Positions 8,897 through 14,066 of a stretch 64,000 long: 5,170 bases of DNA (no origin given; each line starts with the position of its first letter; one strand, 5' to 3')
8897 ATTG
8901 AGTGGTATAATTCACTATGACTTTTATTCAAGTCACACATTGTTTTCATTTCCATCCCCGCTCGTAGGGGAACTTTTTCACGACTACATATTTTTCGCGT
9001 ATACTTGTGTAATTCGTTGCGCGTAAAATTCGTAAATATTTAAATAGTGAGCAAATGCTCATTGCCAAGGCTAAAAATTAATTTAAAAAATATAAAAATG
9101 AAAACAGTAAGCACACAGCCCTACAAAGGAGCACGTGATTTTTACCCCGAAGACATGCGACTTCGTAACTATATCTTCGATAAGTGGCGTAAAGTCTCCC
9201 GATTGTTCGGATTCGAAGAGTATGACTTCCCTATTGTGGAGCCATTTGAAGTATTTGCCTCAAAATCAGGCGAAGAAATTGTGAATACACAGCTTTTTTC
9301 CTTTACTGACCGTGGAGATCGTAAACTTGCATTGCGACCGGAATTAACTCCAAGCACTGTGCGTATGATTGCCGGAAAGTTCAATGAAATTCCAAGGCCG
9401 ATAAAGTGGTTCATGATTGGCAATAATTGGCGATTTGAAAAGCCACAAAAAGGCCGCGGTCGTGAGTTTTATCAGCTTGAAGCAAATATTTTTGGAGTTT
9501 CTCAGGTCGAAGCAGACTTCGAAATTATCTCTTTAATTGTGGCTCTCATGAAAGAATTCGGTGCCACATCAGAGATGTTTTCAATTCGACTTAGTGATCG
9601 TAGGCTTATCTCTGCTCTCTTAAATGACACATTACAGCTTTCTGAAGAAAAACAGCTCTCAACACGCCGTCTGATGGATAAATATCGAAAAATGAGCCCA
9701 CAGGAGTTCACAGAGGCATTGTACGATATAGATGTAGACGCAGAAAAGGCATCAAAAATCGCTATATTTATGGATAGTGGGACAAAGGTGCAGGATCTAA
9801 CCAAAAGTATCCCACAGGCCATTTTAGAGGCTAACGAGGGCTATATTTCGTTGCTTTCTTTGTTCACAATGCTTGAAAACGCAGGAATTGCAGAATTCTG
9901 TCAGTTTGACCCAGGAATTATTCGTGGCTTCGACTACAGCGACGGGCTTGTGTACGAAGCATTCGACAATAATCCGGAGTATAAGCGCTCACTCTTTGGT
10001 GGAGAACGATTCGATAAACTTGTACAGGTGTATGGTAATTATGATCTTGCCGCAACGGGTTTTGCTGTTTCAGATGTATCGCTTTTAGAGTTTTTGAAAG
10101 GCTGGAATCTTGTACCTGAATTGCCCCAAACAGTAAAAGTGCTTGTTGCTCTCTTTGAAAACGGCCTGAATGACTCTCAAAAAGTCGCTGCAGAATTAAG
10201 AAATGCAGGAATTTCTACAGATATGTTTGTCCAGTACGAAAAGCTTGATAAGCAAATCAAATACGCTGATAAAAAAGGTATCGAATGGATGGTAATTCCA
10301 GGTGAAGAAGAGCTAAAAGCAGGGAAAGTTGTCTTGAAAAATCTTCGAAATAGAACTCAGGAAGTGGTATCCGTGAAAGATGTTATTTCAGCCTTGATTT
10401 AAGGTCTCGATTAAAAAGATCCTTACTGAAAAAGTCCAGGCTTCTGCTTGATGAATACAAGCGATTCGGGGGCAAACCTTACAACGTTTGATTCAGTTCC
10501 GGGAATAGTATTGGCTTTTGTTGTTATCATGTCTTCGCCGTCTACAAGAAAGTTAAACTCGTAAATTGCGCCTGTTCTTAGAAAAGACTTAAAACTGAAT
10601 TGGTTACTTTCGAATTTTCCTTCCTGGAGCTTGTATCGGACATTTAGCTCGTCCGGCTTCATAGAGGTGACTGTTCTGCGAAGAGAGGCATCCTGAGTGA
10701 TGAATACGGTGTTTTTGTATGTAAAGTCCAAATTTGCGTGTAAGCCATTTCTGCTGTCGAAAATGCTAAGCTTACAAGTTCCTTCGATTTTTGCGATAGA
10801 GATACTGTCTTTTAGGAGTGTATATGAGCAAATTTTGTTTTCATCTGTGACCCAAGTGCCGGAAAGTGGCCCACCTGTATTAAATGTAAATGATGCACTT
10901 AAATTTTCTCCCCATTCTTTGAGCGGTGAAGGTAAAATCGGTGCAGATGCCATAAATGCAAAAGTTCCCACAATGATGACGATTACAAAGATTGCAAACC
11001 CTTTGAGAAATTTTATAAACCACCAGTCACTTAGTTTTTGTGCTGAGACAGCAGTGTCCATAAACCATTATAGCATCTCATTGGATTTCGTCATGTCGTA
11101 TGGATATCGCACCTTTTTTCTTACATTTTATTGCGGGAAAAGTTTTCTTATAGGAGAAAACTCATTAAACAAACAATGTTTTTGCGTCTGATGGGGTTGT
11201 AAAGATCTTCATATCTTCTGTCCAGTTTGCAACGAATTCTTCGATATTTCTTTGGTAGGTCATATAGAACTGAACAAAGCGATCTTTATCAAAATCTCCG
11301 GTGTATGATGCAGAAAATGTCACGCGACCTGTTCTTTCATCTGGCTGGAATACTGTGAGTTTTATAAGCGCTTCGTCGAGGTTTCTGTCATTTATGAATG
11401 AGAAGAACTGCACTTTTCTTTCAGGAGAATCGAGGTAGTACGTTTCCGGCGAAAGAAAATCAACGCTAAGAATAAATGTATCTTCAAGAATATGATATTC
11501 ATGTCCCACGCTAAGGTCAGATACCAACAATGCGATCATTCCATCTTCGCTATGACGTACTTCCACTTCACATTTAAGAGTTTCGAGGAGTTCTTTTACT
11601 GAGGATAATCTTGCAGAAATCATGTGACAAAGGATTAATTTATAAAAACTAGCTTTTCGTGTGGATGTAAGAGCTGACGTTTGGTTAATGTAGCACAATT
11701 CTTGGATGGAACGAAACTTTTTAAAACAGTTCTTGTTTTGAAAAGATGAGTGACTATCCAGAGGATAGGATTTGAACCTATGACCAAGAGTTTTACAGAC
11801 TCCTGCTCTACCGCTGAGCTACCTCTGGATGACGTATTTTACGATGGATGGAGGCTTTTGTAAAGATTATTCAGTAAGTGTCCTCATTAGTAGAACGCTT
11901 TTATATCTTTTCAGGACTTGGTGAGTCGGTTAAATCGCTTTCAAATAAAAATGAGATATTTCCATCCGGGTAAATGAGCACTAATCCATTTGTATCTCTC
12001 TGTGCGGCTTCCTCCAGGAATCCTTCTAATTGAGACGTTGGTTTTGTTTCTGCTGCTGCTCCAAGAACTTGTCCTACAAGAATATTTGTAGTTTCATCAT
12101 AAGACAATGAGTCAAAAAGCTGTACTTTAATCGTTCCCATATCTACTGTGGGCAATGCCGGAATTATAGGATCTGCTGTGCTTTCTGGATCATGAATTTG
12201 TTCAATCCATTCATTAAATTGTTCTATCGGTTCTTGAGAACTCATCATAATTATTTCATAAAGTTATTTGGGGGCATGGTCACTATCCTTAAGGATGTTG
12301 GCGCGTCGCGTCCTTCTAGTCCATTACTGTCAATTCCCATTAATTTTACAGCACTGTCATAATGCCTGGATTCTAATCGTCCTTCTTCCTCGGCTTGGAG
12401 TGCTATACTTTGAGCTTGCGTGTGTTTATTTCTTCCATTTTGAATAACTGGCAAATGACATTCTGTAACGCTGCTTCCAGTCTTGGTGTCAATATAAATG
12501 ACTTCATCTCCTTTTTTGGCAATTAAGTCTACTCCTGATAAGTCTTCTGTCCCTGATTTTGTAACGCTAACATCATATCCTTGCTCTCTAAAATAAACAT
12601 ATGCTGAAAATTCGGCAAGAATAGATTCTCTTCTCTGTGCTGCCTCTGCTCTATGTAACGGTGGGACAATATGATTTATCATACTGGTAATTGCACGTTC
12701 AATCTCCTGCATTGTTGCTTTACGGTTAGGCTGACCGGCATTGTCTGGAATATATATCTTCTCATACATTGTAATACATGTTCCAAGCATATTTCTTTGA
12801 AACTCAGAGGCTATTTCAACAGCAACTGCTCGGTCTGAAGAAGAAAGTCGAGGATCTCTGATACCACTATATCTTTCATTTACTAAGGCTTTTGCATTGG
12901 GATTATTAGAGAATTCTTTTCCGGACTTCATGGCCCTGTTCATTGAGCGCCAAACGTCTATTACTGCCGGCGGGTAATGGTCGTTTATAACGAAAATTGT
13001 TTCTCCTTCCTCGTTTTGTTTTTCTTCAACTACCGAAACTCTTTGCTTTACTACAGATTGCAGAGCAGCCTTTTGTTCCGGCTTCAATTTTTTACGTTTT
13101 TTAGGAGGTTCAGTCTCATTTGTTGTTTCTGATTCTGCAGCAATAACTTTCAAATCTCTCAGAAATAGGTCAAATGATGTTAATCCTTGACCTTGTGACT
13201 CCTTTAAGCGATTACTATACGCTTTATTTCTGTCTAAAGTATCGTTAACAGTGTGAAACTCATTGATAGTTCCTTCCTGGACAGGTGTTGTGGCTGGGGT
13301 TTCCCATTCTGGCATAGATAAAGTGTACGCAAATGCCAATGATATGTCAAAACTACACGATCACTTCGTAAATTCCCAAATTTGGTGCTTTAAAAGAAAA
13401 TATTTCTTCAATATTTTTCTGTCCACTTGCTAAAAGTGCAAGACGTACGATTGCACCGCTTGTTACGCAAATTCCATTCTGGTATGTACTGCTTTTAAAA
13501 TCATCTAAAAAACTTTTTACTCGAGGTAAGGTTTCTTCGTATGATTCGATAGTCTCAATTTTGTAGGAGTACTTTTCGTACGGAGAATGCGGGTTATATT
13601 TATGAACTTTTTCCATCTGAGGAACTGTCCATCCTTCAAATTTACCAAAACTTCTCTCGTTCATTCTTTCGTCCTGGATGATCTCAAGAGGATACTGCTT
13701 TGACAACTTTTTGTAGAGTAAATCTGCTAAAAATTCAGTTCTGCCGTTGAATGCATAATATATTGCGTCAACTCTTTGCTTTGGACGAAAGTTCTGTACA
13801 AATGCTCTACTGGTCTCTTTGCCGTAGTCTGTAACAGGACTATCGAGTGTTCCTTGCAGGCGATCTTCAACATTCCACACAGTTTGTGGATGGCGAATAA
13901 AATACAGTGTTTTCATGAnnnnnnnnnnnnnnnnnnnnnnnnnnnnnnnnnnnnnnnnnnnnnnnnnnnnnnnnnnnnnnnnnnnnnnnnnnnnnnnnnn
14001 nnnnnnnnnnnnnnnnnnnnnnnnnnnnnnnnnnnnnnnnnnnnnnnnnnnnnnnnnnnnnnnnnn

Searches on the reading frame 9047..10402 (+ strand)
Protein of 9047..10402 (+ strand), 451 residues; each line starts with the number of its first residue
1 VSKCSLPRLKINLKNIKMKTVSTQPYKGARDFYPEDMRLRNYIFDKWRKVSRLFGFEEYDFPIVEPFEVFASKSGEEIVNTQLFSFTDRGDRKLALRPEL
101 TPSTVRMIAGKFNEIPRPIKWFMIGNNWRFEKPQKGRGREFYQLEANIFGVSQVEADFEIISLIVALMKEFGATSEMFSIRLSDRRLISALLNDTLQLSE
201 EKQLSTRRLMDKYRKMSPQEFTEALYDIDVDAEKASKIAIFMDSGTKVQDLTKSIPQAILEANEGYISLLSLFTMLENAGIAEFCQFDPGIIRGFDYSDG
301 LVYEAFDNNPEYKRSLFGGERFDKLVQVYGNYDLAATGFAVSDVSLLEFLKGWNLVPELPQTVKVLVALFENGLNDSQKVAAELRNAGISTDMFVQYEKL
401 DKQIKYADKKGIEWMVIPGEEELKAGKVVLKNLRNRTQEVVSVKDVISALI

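Call 21: search_protein_families(library=pfam, proteins=[window:9047-10402:+], max_evalue=0.01)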
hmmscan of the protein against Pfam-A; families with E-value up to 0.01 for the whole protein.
window:9047-10402:+ (451 aa): 5 families
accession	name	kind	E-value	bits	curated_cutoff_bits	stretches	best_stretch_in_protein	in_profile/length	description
PF13393.11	tRNA-synt_His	-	1.6e-42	146.2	25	1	28-341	1-303/308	Histidyl-tRNA synthetase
PF03129.25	HGTP_anticodon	-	2e-16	60.3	21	1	375-450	16-91/94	Anticodon binding domain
PF00587.30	tRNA-synt_2b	-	3.1e-09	37.6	29.3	1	84-404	1-149/179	tRNA synthetase class II core domain (G, H, P, S and T)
PF01409.25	tRNA-synt_2d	-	0.001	19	19.8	1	84-151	68-135/246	tRNA synthetases class II core domain (F)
PF00152.25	tRNA-synt_2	-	0.0033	17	25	1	120-235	93-179/308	tRNA synthetases class II (D, K and N)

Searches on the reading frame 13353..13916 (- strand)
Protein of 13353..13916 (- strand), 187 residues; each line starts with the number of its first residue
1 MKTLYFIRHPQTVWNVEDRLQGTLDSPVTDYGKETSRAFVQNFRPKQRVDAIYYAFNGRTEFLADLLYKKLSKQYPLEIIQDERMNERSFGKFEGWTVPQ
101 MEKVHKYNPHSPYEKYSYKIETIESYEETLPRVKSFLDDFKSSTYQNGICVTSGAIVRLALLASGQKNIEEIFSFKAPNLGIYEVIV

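Call 20: search_protein_families(library=pfam, proteins=[window:13353-13916:-], max_evalue=0.01)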
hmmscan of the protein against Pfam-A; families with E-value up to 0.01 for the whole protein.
window:13353-13916:- (187 aa): 1 family
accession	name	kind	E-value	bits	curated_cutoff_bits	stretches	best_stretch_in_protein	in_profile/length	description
PF00300.27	His_Phos_1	-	1.7e-26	93.6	21.7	1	4-185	1-179/194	Histidine phosphatase superfamily (branch 1)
